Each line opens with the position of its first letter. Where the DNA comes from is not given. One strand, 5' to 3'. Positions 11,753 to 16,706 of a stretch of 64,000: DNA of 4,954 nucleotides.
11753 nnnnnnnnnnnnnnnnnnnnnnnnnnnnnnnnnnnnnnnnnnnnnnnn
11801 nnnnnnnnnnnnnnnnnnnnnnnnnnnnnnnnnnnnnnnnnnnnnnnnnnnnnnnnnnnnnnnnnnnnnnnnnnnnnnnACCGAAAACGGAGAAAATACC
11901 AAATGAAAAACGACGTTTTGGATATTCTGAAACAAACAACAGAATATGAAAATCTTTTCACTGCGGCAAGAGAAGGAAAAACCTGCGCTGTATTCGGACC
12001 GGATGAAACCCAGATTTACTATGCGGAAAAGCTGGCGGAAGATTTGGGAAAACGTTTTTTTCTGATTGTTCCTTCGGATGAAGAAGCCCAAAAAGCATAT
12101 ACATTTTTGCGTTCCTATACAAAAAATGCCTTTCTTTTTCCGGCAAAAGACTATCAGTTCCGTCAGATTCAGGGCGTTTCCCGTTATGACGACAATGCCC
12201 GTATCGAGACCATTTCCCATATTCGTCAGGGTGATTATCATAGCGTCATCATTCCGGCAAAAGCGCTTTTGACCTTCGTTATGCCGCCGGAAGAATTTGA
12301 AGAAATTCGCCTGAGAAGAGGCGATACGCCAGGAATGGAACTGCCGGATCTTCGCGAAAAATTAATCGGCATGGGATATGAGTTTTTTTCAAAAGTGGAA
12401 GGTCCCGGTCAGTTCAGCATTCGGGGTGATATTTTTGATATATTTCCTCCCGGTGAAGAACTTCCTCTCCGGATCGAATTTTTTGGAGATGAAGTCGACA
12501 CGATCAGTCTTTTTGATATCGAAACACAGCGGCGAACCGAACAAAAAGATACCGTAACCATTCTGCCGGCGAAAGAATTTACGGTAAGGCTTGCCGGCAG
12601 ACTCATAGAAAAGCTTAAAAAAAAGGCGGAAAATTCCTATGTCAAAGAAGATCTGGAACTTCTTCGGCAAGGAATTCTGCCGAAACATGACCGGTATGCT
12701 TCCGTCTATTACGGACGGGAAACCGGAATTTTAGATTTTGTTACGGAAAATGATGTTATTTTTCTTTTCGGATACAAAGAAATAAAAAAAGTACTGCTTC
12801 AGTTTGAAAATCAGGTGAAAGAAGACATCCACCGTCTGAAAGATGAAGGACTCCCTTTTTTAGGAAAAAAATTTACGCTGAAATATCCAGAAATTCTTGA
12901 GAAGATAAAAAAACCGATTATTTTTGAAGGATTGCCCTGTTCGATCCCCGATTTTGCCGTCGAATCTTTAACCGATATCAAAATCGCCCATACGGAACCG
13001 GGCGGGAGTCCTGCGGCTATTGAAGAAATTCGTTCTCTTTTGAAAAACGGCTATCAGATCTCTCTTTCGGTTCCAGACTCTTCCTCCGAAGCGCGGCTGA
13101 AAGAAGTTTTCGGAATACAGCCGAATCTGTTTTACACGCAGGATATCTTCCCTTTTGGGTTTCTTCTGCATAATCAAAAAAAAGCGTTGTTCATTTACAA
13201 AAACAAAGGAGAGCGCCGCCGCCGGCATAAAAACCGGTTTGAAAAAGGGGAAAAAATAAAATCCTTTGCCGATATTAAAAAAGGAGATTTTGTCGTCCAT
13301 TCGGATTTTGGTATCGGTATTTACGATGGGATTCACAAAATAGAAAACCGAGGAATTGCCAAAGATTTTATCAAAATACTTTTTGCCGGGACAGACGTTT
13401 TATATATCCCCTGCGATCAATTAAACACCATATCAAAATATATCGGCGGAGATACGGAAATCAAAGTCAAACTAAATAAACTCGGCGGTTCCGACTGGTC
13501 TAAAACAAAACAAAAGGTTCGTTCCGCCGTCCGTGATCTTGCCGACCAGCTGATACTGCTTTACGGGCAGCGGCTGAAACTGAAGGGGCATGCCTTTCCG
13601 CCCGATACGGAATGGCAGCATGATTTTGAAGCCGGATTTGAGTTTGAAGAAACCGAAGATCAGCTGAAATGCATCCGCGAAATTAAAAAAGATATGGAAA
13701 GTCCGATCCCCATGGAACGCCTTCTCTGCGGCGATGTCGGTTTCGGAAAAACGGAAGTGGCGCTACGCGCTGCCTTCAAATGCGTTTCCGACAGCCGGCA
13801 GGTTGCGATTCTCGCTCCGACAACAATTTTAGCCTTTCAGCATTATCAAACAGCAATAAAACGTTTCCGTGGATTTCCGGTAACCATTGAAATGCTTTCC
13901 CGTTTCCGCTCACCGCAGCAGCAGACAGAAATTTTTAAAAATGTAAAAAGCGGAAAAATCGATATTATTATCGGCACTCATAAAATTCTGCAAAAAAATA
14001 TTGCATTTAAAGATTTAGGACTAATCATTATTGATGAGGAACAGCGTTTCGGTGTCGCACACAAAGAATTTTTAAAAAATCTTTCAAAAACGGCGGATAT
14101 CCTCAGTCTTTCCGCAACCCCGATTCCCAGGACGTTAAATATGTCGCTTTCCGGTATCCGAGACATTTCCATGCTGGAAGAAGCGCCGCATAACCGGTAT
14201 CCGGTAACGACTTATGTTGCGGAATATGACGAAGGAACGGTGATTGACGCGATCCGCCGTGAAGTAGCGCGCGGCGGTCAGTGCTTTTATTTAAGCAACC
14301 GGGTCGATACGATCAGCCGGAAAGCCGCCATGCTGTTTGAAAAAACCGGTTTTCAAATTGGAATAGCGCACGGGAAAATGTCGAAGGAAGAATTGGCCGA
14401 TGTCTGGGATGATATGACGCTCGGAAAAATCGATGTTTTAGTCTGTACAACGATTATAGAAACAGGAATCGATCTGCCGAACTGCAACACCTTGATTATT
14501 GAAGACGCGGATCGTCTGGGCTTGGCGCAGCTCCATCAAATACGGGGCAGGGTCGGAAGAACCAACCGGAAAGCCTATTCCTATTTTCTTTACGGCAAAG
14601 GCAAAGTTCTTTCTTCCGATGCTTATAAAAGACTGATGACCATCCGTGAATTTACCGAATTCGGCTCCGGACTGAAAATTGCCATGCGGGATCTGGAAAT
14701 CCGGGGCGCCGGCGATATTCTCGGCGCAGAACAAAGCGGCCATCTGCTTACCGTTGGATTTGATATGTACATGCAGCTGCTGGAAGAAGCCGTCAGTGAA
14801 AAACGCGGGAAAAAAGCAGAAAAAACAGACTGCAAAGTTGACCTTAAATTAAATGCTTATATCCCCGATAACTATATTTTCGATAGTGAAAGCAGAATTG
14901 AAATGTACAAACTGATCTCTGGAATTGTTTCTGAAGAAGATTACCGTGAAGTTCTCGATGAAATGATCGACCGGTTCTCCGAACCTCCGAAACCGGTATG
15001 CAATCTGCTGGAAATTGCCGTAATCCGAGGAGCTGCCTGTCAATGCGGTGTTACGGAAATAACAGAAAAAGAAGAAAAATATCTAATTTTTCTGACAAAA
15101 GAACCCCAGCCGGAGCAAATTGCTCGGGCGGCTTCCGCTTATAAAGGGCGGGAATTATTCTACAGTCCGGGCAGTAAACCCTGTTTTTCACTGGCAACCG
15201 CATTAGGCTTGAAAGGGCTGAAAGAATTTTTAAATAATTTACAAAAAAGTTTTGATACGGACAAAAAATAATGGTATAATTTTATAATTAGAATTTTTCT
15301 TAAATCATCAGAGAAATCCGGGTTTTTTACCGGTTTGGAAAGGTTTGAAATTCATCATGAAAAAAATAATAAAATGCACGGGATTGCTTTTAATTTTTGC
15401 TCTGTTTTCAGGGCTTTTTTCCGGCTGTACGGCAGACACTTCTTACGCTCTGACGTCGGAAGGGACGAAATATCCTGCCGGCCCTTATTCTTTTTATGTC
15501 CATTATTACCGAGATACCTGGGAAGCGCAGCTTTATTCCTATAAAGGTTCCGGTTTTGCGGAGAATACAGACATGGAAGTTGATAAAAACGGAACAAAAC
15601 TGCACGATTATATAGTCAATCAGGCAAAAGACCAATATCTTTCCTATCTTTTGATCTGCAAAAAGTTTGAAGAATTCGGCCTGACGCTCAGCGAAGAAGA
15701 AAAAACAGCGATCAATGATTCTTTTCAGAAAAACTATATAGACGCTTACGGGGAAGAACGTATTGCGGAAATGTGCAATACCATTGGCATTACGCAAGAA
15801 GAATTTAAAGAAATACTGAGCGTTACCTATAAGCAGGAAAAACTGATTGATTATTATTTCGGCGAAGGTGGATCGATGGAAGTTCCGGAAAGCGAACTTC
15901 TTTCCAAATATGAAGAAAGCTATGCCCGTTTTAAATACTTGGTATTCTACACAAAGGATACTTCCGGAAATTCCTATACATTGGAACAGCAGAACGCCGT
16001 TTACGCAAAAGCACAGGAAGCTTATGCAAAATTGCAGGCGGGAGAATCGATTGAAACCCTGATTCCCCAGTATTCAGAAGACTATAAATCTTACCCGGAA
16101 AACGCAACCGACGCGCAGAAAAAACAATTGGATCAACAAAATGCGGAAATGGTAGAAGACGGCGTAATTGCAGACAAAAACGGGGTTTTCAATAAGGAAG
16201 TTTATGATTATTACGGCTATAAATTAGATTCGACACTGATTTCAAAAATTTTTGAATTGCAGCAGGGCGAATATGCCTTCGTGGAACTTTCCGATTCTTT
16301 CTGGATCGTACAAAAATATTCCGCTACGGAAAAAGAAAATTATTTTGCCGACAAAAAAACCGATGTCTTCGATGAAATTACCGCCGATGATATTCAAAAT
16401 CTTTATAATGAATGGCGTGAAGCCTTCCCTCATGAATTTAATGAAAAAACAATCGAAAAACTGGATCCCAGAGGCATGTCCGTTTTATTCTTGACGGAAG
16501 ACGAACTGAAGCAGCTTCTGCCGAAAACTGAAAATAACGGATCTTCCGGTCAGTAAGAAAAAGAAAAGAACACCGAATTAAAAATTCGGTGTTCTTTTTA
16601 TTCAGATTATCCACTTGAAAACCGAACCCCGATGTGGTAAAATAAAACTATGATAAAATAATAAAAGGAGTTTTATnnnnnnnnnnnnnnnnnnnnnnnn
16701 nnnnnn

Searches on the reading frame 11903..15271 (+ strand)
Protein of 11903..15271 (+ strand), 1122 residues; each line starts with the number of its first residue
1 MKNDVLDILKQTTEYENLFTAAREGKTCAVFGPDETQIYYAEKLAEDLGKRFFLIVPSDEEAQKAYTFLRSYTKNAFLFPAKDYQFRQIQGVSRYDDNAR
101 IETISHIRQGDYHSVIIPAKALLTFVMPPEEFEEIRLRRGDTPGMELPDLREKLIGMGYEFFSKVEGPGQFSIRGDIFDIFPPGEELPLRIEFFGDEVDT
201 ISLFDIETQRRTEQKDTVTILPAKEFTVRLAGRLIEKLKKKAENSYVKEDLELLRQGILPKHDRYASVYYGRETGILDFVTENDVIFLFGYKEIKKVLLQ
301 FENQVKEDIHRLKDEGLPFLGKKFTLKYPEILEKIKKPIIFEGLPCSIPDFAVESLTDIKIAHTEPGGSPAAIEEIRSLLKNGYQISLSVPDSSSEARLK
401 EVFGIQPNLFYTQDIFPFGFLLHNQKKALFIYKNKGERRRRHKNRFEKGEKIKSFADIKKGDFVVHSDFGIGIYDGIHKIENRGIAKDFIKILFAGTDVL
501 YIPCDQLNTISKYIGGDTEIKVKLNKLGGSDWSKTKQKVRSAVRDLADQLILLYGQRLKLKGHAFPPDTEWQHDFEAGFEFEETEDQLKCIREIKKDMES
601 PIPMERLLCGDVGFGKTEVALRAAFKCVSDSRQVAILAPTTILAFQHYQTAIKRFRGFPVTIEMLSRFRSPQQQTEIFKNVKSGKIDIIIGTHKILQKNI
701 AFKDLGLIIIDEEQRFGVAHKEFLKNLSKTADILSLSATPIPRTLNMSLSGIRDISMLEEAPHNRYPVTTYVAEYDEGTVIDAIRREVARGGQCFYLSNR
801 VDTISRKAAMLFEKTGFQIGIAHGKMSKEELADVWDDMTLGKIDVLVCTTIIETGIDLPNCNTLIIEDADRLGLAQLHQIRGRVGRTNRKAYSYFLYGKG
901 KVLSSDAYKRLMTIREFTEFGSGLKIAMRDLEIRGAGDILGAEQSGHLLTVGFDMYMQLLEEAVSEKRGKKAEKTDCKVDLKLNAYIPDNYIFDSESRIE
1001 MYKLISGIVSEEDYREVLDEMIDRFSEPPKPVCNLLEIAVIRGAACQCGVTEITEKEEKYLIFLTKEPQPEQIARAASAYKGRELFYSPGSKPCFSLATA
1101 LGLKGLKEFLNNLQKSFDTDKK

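Call 57: search_protein_families(library=pfam, proteins=[window:11903-15271:+], max_evalue=0.0001)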
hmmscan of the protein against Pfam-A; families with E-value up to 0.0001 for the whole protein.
window:11903-15271:+ (1122 aa): 6 families
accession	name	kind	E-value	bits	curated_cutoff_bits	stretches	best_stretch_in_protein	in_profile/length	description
PF00270.35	DEAD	-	1.3e-25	90.5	26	1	584-745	1-164/167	DEAD/DEAH box helicase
PF00271.37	Helicase_C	-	8.6e-25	87.6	23.5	1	783-887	5-109/110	Helicase conserved C-terminal domain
PF17757.6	UvrB_inter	-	3.2e-24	85.3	22.9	1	137-226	3-91/91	UvrB interaction domain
PF03461.20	TRCF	-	3.9e-24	85.2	25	1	981-1069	1-89/95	TRCF domain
PF02559.22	CarD_TRCF_RID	-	1.6e-17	63.8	23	1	459-514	2-57/57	CarD-like/TRCF RID domain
PF04851.21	ResIII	-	2.5e-08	34.4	22.5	1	584-740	5-162/164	Type III restriction enzyme, res subunit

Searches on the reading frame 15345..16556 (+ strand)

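Call 57: search_protein_families(library=pfam, proteins=[window:15345-16556:+], max_evalue=0.0001)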
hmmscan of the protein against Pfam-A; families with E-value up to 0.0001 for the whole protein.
window:15345-16556:+ (403 aa): 0 families

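Call 86: search_protein_families(library=pfam, proteins=[window:15345-16556:+], max_evalue=0.01)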
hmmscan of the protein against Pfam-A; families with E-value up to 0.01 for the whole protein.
window:15345-16556:+ (403 aa): 2 families
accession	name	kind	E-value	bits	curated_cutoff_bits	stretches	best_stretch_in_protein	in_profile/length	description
PF00639.27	Rotamase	-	0.0042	18.5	21.7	0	211-270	10-72/97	PPIC-type PPIASE domain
PF11315.13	Med30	-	0.0051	17.7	28.1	0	217-280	65-125/147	Mediator complex subunit 30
